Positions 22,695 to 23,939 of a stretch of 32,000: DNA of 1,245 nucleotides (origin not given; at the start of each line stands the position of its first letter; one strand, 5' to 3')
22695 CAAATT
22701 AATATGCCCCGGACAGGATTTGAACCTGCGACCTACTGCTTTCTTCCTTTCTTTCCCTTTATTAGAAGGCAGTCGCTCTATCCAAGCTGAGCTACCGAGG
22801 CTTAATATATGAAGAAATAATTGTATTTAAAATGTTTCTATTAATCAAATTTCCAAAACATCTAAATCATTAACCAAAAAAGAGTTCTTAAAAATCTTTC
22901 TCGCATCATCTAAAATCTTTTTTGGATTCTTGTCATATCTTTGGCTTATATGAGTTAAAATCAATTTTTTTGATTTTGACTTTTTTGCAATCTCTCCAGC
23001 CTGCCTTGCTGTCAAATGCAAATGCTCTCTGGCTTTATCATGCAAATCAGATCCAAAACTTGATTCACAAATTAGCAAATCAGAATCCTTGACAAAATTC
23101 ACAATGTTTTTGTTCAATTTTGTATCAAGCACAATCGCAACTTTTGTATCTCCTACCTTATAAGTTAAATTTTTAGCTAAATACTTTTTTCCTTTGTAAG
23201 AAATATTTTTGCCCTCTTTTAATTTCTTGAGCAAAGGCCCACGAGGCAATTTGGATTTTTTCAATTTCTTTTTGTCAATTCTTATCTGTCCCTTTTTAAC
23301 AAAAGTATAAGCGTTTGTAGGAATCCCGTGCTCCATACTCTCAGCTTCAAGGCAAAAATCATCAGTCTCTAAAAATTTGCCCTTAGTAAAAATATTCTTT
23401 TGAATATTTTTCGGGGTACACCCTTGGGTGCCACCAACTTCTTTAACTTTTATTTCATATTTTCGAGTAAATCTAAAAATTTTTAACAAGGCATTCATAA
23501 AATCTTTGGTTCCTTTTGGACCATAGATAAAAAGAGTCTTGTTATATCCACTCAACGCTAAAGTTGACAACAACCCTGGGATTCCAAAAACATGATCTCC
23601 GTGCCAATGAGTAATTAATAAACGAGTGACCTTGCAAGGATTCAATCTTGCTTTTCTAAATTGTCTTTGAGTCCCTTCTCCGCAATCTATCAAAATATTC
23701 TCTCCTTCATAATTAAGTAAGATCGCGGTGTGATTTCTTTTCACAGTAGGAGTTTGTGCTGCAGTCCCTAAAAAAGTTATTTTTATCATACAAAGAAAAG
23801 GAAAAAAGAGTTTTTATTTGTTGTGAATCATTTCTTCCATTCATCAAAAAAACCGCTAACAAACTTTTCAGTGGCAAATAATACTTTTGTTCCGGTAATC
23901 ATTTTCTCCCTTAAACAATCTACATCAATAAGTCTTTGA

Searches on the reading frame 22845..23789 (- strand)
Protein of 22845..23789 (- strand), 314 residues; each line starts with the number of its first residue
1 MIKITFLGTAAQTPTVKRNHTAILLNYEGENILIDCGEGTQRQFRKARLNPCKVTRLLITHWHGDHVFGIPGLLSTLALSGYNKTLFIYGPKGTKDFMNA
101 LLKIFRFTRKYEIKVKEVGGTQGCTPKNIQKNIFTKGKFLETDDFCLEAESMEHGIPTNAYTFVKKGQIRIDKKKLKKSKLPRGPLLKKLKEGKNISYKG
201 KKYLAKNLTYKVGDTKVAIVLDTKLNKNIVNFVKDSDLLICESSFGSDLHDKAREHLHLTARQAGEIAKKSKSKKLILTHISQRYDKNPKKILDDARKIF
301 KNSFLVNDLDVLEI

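Call 50: search_protein_families(library=pfam, proteins=[window:22845-23789:-], max_evalue=1e-8)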
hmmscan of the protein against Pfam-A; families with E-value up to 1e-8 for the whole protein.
window:22845-23789:- (314 aa): 2 families
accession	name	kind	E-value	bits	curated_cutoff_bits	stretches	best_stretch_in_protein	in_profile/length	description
PF00753.33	Lactamase_B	-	5.2e-13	49.8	22.7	1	19-77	5-67/196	Metallo-beta-lactamase superfamily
PF12706.13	Lactamase_B_2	-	1.1e-12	48.5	27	0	31-121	2-93/200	Beta-lactamase superfamily domain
